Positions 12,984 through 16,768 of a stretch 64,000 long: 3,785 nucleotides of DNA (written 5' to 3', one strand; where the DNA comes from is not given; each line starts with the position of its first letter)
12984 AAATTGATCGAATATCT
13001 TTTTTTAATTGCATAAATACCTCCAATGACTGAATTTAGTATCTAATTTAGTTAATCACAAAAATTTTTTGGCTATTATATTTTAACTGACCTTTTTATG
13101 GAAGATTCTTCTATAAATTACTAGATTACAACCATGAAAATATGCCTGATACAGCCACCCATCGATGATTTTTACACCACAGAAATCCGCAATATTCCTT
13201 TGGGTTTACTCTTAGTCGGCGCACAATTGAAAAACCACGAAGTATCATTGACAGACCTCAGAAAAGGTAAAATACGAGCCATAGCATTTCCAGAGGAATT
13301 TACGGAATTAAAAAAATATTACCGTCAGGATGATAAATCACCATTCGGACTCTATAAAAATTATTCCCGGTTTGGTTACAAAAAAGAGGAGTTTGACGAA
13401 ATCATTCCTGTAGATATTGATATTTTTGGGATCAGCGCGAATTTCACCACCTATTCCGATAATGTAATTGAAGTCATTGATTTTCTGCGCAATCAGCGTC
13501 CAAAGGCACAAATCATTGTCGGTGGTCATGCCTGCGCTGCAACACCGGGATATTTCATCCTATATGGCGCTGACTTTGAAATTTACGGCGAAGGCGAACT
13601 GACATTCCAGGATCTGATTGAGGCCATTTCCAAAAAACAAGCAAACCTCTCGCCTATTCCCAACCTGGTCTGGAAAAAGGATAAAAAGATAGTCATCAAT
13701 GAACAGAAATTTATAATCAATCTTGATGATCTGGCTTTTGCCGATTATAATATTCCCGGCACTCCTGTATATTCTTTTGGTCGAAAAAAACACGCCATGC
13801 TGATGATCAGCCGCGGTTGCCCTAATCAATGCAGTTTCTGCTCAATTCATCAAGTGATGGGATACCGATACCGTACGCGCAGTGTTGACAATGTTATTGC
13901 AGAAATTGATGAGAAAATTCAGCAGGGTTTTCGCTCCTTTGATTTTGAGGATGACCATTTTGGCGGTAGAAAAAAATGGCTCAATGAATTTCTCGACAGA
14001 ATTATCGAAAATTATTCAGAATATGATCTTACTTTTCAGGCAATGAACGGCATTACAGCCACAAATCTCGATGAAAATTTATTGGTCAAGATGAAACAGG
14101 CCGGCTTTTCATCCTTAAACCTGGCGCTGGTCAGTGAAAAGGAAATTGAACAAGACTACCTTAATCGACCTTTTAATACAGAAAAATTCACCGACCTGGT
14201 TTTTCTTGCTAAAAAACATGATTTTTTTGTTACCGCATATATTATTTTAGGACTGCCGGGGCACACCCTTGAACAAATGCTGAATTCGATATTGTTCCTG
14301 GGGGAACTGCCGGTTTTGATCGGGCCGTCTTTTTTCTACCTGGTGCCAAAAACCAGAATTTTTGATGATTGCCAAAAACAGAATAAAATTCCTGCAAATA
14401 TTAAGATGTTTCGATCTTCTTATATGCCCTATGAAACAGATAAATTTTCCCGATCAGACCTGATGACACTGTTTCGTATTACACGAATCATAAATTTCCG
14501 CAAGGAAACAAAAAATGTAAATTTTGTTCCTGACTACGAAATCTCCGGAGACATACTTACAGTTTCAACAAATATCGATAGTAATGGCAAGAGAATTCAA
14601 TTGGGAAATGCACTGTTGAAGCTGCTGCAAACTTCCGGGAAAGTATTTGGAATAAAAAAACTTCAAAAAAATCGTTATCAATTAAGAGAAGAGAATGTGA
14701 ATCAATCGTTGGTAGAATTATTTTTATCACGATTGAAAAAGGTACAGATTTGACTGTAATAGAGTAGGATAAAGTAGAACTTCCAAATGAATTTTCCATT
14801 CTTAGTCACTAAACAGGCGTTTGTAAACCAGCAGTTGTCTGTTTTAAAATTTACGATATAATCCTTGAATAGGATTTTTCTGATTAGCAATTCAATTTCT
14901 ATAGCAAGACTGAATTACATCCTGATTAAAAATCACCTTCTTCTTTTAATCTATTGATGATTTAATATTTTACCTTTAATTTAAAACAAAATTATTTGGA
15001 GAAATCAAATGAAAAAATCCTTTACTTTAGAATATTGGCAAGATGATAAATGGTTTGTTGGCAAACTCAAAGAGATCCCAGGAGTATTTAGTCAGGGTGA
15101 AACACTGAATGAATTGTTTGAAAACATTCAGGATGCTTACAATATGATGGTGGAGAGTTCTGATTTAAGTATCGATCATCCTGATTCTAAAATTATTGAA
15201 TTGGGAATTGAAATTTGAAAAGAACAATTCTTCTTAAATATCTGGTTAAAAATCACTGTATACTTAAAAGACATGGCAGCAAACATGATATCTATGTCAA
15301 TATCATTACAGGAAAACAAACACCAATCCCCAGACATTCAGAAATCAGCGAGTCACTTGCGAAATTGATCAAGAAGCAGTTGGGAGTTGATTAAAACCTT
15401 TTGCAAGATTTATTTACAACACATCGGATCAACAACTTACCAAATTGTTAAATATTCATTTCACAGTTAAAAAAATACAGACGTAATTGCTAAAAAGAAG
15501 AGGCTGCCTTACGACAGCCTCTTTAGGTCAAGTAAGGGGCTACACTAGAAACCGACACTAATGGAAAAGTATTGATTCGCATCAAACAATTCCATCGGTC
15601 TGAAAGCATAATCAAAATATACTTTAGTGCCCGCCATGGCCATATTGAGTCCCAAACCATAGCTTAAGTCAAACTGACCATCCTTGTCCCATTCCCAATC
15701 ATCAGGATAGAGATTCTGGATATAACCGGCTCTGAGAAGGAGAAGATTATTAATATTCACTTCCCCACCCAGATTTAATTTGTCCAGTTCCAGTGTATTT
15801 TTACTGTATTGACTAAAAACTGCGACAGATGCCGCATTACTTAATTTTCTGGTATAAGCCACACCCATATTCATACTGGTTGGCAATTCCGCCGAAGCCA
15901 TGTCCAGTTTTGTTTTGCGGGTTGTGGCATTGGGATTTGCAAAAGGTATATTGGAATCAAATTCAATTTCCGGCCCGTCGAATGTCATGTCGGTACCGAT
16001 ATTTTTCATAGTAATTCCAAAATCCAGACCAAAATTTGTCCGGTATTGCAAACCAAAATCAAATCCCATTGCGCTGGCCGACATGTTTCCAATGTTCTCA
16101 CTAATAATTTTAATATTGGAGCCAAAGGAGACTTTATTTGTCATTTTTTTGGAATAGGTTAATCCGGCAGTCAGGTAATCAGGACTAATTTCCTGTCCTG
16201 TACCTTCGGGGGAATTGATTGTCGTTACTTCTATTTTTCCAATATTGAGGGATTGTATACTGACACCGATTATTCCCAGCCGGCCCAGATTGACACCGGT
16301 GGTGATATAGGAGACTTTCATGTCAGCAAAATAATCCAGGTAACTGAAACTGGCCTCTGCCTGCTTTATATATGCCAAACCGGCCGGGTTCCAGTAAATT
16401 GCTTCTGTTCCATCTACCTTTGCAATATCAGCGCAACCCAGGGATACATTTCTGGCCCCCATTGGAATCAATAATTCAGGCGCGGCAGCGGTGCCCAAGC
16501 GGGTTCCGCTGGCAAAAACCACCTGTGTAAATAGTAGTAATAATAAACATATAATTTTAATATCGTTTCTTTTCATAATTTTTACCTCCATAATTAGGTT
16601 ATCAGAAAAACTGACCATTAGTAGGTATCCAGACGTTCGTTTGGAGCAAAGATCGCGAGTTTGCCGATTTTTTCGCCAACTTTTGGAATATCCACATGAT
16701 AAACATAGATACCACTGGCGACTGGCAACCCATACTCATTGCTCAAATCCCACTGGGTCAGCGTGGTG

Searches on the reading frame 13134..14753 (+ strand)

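Call 6: search_protein_families(library=pfam, proteins=[window:13134-14753:+])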
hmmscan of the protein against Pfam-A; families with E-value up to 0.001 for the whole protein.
window:13134-14753:+ (539 aa): 2 families
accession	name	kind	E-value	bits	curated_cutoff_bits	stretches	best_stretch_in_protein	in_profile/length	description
PF04055.27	Radical_SAM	-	5.4e-14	53.1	29.5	1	225-388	3-165/166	Radical SAM superfamily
PF02310.24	B12-binding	-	1e-10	41.9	32.1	1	90-161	47-120/121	B12 binding domain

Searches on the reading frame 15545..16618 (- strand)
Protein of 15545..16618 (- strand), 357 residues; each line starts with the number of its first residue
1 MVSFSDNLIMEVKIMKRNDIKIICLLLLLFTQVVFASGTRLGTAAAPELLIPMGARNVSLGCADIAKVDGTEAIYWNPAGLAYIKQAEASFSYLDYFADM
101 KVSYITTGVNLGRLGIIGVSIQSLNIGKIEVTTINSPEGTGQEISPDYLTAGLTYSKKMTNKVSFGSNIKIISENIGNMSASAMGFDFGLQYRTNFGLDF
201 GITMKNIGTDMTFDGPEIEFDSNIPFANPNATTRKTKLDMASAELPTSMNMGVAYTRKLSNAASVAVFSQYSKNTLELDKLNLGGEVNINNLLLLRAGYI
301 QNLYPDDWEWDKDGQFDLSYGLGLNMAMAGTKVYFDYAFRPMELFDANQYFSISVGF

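Call 6: search_protein_families(library=pfam, proteins=[window:15545-16618:-])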
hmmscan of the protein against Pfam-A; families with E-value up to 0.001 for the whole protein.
window:15545-16618:- (357 aa): 2 families
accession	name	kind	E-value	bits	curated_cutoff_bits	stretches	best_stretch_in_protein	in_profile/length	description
PF19572.5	PorV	-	5e-09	36.5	27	1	40-190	7-167/243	Type IX secretion system protein PorV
PF03349.22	Toluene_X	-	0.00017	20.7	29.7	1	68-262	34-218/421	Outer membrane protein transport protein (OMPP1/FadL/TodX)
